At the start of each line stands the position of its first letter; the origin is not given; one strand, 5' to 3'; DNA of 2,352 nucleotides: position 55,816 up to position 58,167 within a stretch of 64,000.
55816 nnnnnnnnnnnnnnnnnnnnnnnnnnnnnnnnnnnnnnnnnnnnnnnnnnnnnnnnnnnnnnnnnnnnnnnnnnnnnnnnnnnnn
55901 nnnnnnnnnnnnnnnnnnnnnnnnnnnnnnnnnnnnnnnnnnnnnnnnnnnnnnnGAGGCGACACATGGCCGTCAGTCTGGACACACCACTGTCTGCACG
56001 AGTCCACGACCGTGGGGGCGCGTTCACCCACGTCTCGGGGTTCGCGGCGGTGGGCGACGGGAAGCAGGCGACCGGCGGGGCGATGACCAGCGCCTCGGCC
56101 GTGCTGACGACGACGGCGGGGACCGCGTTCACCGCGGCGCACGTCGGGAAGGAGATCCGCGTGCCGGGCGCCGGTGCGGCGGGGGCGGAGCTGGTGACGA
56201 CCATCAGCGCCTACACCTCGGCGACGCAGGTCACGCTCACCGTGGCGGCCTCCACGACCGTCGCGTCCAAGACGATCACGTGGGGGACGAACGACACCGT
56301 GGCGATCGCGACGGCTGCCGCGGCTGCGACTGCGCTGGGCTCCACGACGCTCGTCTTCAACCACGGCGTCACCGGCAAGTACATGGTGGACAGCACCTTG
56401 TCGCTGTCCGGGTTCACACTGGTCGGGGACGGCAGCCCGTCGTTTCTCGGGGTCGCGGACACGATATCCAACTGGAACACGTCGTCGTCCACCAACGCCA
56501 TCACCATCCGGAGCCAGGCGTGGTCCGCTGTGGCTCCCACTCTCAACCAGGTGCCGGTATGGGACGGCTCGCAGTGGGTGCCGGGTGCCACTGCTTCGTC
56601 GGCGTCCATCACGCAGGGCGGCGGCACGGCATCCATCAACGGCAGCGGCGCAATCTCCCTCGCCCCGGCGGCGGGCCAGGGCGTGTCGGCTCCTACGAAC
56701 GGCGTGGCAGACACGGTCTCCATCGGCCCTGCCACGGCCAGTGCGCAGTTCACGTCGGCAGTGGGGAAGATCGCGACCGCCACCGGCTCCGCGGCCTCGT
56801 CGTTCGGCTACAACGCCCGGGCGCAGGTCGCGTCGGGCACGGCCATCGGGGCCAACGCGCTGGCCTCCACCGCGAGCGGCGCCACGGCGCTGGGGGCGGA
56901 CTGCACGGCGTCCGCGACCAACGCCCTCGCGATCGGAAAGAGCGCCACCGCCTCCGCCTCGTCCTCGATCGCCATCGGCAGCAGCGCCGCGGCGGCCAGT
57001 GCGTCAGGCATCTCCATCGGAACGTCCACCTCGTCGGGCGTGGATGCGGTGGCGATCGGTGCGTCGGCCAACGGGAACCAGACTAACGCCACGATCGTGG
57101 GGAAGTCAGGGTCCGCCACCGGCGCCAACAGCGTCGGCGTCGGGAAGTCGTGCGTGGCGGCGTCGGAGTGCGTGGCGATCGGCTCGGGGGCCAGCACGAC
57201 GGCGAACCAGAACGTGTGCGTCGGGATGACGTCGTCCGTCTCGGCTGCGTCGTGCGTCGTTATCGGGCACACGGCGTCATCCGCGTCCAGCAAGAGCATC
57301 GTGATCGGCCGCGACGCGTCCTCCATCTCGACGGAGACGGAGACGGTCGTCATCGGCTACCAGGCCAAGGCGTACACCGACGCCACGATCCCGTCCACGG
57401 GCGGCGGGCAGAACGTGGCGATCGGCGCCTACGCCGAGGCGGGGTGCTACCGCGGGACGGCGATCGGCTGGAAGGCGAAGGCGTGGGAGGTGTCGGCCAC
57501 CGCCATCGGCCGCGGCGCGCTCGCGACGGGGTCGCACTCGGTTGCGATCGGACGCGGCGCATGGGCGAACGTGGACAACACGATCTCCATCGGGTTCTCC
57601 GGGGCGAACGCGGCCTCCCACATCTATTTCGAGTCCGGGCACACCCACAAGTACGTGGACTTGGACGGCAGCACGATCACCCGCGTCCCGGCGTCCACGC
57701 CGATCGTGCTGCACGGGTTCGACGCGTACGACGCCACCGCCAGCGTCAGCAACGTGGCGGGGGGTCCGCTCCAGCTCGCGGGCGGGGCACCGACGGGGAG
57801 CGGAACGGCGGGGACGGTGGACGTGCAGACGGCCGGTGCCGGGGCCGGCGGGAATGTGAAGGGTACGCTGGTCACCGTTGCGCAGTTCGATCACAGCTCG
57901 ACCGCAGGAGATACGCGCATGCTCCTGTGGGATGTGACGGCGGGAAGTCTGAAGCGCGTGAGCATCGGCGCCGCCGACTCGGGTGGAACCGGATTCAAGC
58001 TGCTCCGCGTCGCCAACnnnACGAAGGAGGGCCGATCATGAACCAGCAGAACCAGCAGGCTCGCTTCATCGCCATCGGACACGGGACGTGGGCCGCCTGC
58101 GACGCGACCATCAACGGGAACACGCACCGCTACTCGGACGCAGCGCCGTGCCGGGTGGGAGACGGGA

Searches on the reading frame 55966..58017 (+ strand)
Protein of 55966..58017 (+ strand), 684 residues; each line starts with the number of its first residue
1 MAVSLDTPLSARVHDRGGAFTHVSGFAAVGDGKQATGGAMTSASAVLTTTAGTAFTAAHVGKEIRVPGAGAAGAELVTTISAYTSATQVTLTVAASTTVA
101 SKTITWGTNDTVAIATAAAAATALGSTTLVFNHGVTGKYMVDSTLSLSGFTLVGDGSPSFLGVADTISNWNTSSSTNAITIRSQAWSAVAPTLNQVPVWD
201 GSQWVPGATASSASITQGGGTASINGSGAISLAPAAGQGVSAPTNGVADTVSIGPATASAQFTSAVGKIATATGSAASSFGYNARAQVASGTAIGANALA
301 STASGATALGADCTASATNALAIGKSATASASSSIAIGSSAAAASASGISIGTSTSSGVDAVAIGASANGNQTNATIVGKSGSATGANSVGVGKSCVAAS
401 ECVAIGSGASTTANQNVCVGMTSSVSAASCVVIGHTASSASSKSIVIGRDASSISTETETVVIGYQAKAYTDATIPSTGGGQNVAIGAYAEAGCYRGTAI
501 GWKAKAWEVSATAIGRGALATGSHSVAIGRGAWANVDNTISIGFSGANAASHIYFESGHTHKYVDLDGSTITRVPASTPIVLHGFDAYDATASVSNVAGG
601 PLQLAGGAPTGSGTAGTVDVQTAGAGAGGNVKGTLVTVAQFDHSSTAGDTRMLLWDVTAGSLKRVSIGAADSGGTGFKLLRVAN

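Call 19: search_protein_families(library=phrogs, proteins=[window:55966-58017:+], max_evalue=0.001)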
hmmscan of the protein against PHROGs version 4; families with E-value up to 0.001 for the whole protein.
window:55966-58017:+ (684 aa): 2 families
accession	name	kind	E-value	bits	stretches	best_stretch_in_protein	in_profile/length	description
phrog_32881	-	moron, auxiliary metabolic gene and host takeover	7.4e-14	52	1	23-165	127-268/690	pectin lyase activity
phrog_20057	-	unknown function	1.6e-06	26.5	1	255-453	540-733/2265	-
